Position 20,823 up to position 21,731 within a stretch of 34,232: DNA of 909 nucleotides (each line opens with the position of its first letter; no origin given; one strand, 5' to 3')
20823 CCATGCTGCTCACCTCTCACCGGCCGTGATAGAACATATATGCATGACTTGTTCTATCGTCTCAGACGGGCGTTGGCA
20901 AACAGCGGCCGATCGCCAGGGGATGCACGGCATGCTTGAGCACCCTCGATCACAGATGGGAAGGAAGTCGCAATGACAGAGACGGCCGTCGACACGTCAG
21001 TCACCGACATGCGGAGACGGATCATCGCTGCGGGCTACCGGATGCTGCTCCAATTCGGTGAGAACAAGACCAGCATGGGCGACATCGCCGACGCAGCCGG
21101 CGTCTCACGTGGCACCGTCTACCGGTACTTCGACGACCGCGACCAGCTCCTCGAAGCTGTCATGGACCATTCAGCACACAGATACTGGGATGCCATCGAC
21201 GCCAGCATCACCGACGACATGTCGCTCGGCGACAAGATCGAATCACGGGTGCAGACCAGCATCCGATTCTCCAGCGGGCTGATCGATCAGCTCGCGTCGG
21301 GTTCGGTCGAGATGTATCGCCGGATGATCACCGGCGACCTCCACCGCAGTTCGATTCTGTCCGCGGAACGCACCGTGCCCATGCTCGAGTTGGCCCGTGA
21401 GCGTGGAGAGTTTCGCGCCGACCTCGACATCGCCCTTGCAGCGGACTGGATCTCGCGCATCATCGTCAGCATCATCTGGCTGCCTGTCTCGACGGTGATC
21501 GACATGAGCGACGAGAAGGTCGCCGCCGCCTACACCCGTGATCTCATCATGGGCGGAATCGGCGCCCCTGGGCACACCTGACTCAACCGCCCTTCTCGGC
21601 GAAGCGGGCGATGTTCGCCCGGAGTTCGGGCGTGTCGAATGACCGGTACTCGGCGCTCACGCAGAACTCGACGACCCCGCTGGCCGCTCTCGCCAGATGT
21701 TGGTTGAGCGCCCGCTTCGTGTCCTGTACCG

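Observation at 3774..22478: Seven copies of a 27-bp AT-rich inverted-repeat operator (TAGrACA-N13-TGTwCTA) tie ~27 kb of catabolic genes into one apparent regulon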

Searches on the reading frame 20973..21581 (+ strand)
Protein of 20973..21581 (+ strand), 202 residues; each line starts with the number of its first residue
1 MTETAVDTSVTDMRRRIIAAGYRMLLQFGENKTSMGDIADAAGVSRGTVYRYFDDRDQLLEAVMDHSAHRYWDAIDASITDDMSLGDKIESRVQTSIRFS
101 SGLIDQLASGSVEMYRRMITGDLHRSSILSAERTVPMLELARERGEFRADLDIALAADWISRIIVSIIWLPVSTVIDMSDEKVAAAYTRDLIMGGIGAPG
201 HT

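Call 7: search_protein_families(library=ncbifam, proteins=[window:20973-21581:+], max_evalue=0.00001)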
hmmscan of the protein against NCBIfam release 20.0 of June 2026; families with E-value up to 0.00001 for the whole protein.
window:20973-21581:+ (202 aa): 12 families
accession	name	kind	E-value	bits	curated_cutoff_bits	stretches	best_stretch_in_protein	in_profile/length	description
TIGR03384.1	betaine_BetI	equivalog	2.3e-11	43.8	201.3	1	12-96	7-92/189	choline-binding transcriptional repressor BetI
NF001978.0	PRK00767.1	equivalog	4.6e-11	42.9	118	1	14-87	11-85/197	transcriptional regulator BetI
NF051852.1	efflux_TF_MtrR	exception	2e-10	40.8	280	1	14-174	12-180/205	multidrug efflux system transcriptional repressor MtrR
NF041196.1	ScbR_bind_reg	equivalog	3.4e-09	37.1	150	1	14-164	8-158/191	ScbR family autoregulator-binding transcription factor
NF007949.0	PRK10668.1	equivalog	4.5e-09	36.1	271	1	11-68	10-67/216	multidrug efflux transporter transcriptional repressor AcrR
NF007430.0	PRK09975.1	equivalog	9e-08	31.5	274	1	13-66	12-65/220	acrEF/envCD operon transcriptional regulator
NF051457.1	acryl_TF_AcuR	equivalog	1.5e-07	30.9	247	1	7-83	12-88/204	acrylate utilization transcriptional regulator AcuR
TIGR03968.1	mycofact_TetR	equivalog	1.8e-07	31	224.9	1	12-75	9-72/190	mycofactocin system transcriptional regulator MftR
NF053878.1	FATransRegFadRBac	equivalog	2e-07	31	200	1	15-96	6-87/190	fatty acid metabolism transcriptional regulator FadR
NF058643.1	TranRegCurRPseudo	equivalog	2.5e-07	30.5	300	1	9-82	4-77/193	TetR family transcriptional repressor CurR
NF033703.1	transcr_KstR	equivalog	4e-06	26.5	280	1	11-86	6-81/185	cholesterol catabolism transcriptional regulator KstR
NF037937.1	septum_RefZ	equivalog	6.6e-06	26.1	180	0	14-99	1-88/195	forespore capture DNA-binding protein RefZ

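Call 10: find_homologous_proteins(query=window:20973-21581:+)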
Query window:20973-21581:+ (202 aa): 26 proteins with E <= 0.001 among 359 candidates.
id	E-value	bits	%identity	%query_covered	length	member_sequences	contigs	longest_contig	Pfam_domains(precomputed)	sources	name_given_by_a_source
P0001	1.3e-123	428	100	100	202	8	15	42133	PF00440.30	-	-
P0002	2.4e-88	313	75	95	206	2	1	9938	PF00440.30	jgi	-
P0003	1.0e-87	311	72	99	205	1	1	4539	PF00440.30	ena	-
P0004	3.4e-86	306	70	99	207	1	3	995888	PF00440.30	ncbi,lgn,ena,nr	ncbi:MAG: TetR/AcrR family transcriptional regulator [Acidimicrobiales bacterium]|nr:TetR/AcrR famil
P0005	9.0e-86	305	70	99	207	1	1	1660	PF00440.30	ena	-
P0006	2.5e-83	297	68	96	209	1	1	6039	PF00440.30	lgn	-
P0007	8.3e-83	295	69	99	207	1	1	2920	PF00440.30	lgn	-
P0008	3.0e-81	290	67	94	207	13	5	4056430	PF00440.30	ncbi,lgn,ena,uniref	ncbi:TetR/AcrR family transcriptional regulator [Candidatus Poriferisocius sp.]|uniref:TetR/AcrR fam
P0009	5.4e-81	289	68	99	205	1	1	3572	PF00440.30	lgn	-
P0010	8.9e-79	282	65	96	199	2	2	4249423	PF00440.30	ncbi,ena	-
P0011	9.5e-77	275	67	95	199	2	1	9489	PF00440.30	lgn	-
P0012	6.9e-76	272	63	98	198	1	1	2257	PF00440.30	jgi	jgi:AcrR family transcriptional regulator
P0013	7.9e-76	272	65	94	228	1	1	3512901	PF00440.30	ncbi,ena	-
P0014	4.1e-67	244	59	99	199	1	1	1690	PF00440.30,PF02796.22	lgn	-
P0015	4.6e-65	237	59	93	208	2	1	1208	PF00440.30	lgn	-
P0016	8.2e-59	217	68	72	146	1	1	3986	PF00440.30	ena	-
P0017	2.1e-20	91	31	91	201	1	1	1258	PF00440.30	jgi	jgi:AcrR family transcriptional regulator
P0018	2.6e-16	78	29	97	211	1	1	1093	PF00440.30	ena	-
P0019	1.2e-14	73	31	79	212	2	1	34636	PF00440.30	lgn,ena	-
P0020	1.5e-11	63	28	91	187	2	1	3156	PF00440.30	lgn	-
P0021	7.6e-9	54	34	73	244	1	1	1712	PF00440.30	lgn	-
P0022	1.4e-7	50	51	26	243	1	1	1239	PF00440.30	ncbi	-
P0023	2.1e-7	49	51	26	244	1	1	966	PF00440.30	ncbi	-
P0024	7.4e-7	47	51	26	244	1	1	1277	PF00440.30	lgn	-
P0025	2.6e-6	46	27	93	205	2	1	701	PF00440.30,PF17932.7,PF17938.7,PF16859.11,PF08359.17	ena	-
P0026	6.1e-4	38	27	73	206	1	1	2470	PF13977.12,PF00440.30,PF17922.7,PF16925.11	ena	-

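Call 11: find_encoding_contigs(protein=P0004, flank=10000, max_places=2)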
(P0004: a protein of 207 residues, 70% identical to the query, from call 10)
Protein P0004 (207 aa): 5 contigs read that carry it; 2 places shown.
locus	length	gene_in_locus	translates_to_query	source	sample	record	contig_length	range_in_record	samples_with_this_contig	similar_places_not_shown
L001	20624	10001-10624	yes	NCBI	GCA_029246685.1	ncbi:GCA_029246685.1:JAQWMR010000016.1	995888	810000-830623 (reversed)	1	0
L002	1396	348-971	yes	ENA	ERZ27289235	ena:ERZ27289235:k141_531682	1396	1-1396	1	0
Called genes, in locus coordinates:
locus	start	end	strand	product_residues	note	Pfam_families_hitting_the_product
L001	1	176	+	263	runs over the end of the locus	PF13622:4HBT_3 (weak)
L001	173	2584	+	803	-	PF00933:Glyco_hydro_3, PF01915:Glyco_hydro_3_C, PF07691:PA14, PF14310:Fn3-like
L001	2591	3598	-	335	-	PF00248:Aldo_ket_red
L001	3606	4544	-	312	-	PF00355:Rieske, PF19298:KshA_C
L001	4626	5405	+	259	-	PF00106:adh_short, PF01370:Epimerase (weak), PF08659:KR, PF13561:adh_short_C2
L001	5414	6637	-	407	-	PF00067:p450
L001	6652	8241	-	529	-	PF00501:AMP-binding, PF13193:AMP-binding_C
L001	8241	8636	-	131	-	PF13577:SnoaL_4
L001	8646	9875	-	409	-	PF02515:CoA_transf_3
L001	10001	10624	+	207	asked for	PF00440:TetR_N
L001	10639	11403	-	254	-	PF00378:ECH_1, PF16113:ECH_2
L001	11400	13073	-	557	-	PF00501:AMP-binding, PF13193:AMP-binding_C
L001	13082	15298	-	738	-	PF00441:Acyl-CoA_dh_1, PF08028:Acyl-CoA_dh_2 (weak), PF02771:Acyl-CoA_dh_N, PF02770:Acyl-CoA_dh_M, PF00441:Acyl-CoA_dh_1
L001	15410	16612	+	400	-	PF00067:p450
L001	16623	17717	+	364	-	PF04909:Amidohydro_2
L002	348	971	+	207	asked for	PF00440:TetR_N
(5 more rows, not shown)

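Call 12: find_encoding_contigs(protein=P0008, flank=10000, max_places=2)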
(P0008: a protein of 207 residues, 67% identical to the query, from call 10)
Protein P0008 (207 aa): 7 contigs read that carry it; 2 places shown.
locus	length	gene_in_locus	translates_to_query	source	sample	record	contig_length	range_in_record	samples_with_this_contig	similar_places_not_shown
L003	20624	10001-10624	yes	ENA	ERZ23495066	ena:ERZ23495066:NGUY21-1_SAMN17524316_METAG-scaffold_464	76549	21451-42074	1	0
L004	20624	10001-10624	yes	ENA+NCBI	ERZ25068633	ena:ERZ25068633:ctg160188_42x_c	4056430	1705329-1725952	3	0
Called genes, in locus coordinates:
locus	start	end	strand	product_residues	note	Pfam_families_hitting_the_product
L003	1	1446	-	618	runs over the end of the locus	PF00012:HSP70, PF06723:MreB_Mbl, PF00012:HSP70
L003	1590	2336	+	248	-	PF00300:His_Phos_1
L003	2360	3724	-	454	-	PF00909:Ammonium_transp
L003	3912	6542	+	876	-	PF02665:Nitrate_red_gam (weak), PF12838:Fer4_7 (faint), PF00037:Fer4 (faint), PF12797:Fer4_2 (weak), PF13183:Fer4_8, PF13237:Fer4_10 (weak), PF13187:Fer4_9, PF02754:CCG, +1 more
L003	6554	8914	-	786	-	PF01590:GAF, PF13185:GAF_2, PF13492:GAF_3, PF00512:HisKA, PF02518:HATPase_c, PF00072:Response_reg, PF00486:Trans_reg_C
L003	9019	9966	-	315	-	PF00355:Rieske, PF19298:KshA_C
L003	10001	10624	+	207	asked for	PF00440:TetR_N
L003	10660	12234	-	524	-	PF00501:AMP-binding, PF13193:AMP-binding_C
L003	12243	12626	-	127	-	PF13577:SnoaL_4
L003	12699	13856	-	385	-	PF00144:Beta-lactamase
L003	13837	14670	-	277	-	PF00106:adh_short, PF08659:KR (weak), PF13561:adh_short_C2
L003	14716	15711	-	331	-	PF00248:Aldo_ket_red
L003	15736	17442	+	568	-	PF00501:AMP-binding, PF13193:AMP-binding_C (weak)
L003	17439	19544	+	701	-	PF02771:Acyl-CoA_dh_N, PF02770:Acyl-CoA_dh_M, PF00441:Acyl-CoA_dh_1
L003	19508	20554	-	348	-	PF02771:Acyl-CoA_dh_N, PF00441:Acyl-CoA_dh_1, PF08028:Acyl-CoA_dh_2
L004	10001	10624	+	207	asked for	PF00440:TetR_N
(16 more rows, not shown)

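Call 13: find_encoding_contigs(protein=P0010, flank=10000, max_places=2)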
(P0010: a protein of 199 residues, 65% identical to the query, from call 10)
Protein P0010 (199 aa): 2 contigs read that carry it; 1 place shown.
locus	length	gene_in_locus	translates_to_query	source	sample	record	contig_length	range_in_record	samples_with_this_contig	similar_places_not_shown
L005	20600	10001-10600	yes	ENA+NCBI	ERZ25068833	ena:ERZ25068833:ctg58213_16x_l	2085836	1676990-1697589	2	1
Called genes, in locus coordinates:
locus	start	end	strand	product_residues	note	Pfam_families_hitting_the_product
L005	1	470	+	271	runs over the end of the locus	-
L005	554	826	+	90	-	PF02604:PhdYeFM_antitox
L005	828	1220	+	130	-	PF01850:PIN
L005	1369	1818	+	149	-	PF01475:FUR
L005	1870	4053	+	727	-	PF00141:peroxidase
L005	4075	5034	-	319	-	PF00248:Aldo_ket_red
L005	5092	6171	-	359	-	PF02771:Acyl-CoA_dh_N, PF00441:Acyl-CoA_dh_1, PF08028:Acyl-CoA_dh_2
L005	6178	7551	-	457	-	PF11794:HpaB_N, PF03241:HpaB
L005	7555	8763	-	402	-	PF02771:Acyl-CoA_dh_N (weak), PF02770:Acyl-CoA_dh_M, PF00441:Acyl-CoA_dh_1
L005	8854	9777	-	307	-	PF00355:Rieske, PF19298:KshA_C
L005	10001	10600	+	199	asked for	PF00440:TetR_N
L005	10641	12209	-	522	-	PF00501:AMP-binding, PF13193:AMP-binding_C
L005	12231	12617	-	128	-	PF13577:SnoaL_4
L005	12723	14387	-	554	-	PF00501:AMP-binding, PF13193:AMP-binding_C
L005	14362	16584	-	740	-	PF02771:Acyl-CoA_dh_N (weak), PF00441:Acyl-CoA_dh_1, PF08028:Acyl-CoA_dh_2, PF02771:Acyl-CoA_dh_N, PF02770:Acyl-CoA_dh_M, PF00441:Acyl-CoA_dh_1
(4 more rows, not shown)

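Call 14: find_encoding_contigs(protein=P0013, flank=10000, max_places=2)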
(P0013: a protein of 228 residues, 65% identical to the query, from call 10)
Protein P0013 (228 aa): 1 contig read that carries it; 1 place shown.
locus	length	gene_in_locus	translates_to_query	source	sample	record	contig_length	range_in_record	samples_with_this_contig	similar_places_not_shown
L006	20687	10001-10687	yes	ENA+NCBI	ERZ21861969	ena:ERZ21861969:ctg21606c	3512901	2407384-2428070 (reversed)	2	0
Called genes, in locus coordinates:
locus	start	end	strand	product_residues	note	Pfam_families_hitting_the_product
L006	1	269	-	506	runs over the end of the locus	PF01073:3Beta_HSD, PF01370:Epimerase, PF02719:Polysacc_synt_2 (weak), PF05368:NmrA, PF07993:NAD_binding_4, PF13460:NAD_binding_10, PF16363:GDP_Man_Dehyd, PF04075:F420H2_quin_red, +1 more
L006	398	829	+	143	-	PF12680:SnoaL_2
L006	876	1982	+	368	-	PF06742:DUF1214 (faint)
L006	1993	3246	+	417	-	PF04909:Amidohydro_2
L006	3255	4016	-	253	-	PF23441:SDR (weak), PF00106:adh_short, PF08659:KR, PF13561:adh_short_C2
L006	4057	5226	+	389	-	PF13302:Acetyltransf_3, PF00583:Acetyltransf_1, PF13673:Acetyltransf_10 (faint), PF00583:Acetyltransf_1, PF13508:Acetyltransf_7 (weak)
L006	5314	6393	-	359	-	PF02771:Acyl-CoA_dh_N, PF00441:Acyl-CoA_dh_1, PF08028:Acyl-CoA_dh_2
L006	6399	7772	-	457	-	PF11794:HpaB_N, PF03241:HpaB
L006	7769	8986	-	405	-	PF02771:Acyl-CoA_dh_N, PF02770:Acyl-CoA_dh_M, PF00441:Acyl-CoA_dh_1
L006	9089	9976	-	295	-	PF00355:Rieske, PF19298:KshA_C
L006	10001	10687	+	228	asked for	PF00440:TetR_N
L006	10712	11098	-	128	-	PF13577:SnoaL_4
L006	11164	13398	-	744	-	PF02771:Acyl-CoA_dh_N, PF00441:Acyl-CoA_dh_1, PF08028:Acyl-CoA_dh_2, PF02771:Acyl-CoA_dh_N, PF02770:Acyl-CoA_dh_M, PF00441:Acyl-CoA_dh_1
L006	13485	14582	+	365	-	PF04909:Amidohydro_2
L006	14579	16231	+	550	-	PF00501:AMP-binding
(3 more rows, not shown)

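Call 18: find_related_loci(query=A1, collection=genome_contigs, flank=10000)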
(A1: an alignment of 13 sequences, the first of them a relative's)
Query A1 (202 aa) in genome_contigs; peptide patterns used: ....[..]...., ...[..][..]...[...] (x = any residue, [..] = any of these).
406 stretches matched a pattern; 388 encode a relative of the query (tblastn E <= 1e-3); the best 80 are kept; 77 distinct loci.
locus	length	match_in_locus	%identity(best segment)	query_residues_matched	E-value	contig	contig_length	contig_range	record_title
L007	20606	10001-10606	70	2-200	7e-93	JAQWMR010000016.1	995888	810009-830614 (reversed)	MAG: Acidimicrobiales bacterium isolate cluster2_bin.157 k141_3690268, whole genome shotgun sequence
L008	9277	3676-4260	66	4-198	2e-88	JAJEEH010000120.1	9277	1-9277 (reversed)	MAG: Acidimicrobiia bacterium isolate p16x34bins.22 k141_276941, whole genome shotgun sequence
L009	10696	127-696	67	9-198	7e-88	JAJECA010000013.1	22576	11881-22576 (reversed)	MAG: Acidimicrobiia bacterium isolate jk18x9bins.74 k141_530402, whole genome shotgun sequence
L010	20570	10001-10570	67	9-198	5e-88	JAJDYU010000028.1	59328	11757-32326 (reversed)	MAG: Acidimicrobiia bacterium isolate jk18x34bins.52 k141_293539, whole genome shotgun sequence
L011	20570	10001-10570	67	9-198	1e-87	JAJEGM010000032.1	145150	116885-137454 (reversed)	MAG: Acidimicrobiia bacterium isolate p16x57bins.12 k141_823345, whole genome shotgun sequence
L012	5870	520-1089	67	9-198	1e-87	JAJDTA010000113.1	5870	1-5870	MAG: Acidimicrobiia bacterium isolate jk18x11bins.4 k141_704541, whole genome shotgun sequence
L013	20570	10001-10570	67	9-198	1e-87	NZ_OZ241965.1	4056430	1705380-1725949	MAG: Candidatus Poriferisocius sp. isolate b25f411a-8abc-437d-a916-241d4d5bb498 chromosome 1, complete sequence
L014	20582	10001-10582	65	7-200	3e-85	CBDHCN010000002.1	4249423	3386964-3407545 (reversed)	MAG: Candidatus Aldehydirespiratoraceae bacterium isolate 1823f4bd-ece8-44b4-8147-d2e02a723a8b genome assembly, contig:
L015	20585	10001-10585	64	4-198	7e-84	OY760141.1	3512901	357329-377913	MAG: Acidimicrobiales bacterium isolate 5b15a54b-9cf3-459b-830c-82dda2a8371f genome assembly, chromosome: 1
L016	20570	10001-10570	65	11-200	4e-82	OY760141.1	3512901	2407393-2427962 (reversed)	MAG: Acidimicrobiales bacterium isolate 5b15a54b-9cf3-459b-830c-82dda2a8371f genome assembly, chromosome: 1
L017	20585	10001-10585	37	4-197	6e-30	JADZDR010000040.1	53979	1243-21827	MAG: Acidimicrobiia bacterium isolate SJ788 c_000000725042, whole genome shotgun sequence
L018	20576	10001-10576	33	12-202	2e-28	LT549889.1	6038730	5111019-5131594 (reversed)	Mycobacterium aurum isolate liquid genome assembly, chromosome: I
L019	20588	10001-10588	31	7-201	1e-26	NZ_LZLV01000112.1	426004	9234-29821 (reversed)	Mycobacterium sp. 1245111.1 contig_51, whole genome shotgun sequence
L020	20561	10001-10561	33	11-196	4e-26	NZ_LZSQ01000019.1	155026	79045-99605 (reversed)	Mycobacterium sp. 852002-51961_SCH5331710 contig_115, whole genome shotgun sequence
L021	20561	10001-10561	33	11-196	4e-26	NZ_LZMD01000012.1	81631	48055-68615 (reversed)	Mycobacterium sp. 1164985.4 contig_109, whole genome shotgun sequence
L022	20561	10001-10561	32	11-196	6e-26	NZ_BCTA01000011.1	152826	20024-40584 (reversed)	Mycolicibacterium novocastrense strain JCM18114, whole genome shotgun sequence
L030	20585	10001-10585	33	4-196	2e-25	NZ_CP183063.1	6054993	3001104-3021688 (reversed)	Mycolicibacterium sp. SCSIO 43805 chromosome, complete genome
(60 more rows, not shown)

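Call 19: search_solved_structures(query=A1, max_evalue=0.001)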
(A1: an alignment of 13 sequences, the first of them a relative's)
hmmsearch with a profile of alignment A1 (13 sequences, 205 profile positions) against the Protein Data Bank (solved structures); distinct sequences matched with E-value up to 0.001: 150 (the best 60 are shown).
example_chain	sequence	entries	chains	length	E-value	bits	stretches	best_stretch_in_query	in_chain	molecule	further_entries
3he0_A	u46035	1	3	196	1.5e-13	54.2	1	9-93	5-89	Transcriptional regulator, TetR family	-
2qop_A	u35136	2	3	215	1.5e-11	47.7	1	7-71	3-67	HTH-type transcriptional regulator acrR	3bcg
2uxh_A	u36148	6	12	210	3e-11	46.7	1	8-78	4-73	HTH-TYPE TRANSCRIPTIONAL REGULATOR TTGR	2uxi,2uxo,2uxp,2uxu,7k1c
8v90_A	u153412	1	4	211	3.4e-11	46.5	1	7-71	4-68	HTH-type transcriptional regulator TtgR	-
7jnp_A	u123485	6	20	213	3.5e-11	46.5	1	6-70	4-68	HTH-type transcriptional regulator MtrR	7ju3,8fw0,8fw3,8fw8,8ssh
2xdn_A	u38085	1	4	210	3.8e-11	46.3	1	8-75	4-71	HTH-TYPE TRANSCRIPTIONAL REGULATOR TTGR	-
6of0_A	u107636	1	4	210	5.3e-11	45.9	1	8-70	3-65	HTH-type transcriptional regulator MtrR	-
7k1a_A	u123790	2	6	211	5.9e-11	45.7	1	7-76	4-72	HTH-type transcriptional regulator TtgR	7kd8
3lhq_A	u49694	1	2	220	8.3e-11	45.2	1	5-71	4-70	AcrAB operon repressor (TetR/AcrR family)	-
5gpa_A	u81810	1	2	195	8.7e-11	45.2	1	18-163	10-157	Transcriptional regulator (TetR/AcrR family)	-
5gp9_A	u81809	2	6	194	1e-10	44.9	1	18-162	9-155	Transcriptional regulator (TetR/AcrR family)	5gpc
2wui_A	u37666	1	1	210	4e-10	43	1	7-67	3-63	TRANSCRIPTIONAL REGULATOR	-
3vib_A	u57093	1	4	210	8.2e-10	42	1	8-70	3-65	MtrR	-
3f0c_A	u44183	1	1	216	2.5e-09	40.4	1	13-97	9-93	Transcriptional regulator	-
7xxs_A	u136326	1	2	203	4.3e-09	39.6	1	19-169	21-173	Hemagglutinin/protease regulatory protein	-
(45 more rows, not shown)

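Call 24: find_related_loci(query=A1, collection=metagenome_contigs, flank=10000)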
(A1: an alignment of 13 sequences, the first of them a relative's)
Query A1 (202 aa) in metagenome_contigs; peptide patterns used: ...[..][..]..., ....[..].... (x = any residue, [..] = any of these).
515 stretches matched a pattern; 461 encode a relative of the query (tblastn E <= 1e-3); the best 80 are kept; 80 distinct loci.
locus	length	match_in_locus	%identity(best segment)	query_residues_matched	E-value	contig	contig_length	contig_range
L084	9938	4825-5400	75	11-202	4e-95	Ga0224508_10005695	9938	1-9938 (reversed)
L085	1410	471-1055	37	4-197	7e-31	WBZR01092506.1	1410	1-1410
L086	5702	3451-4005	35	14-197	3e-27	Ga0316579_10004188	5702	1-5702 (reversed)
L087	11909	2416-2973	35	12-196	5e-27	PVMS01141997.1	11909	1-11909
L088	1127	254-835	33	9-198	2e-27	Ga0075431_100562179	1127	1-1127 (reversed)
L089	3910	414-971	32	12-196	2e-26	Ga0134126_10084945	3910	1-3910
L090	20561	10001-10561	31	11-196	3e-26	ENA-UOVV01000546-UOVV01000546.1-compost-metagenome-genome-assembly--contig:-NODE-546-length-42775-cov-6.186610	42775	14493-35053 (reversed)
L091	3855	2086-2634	31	14-196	4e-26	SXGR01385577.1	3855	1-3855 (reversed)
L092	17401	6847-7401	34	17-198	3e-26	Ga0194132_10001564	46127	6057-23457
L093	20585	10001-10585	32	4-196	1e-25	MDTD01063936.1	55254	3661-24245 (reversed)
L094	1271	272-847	33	12-200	4e-26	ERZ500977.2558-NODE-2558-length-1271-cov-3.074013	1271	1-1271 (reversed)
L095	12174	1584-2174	30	4-199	1e-25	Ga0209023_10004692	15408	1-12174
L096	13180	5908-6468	32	11-196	3e-25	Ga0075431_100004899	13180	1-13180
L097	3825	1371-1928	32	12-196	3e-25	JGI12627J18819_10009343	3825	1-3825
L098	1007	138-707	31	12-200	7e-26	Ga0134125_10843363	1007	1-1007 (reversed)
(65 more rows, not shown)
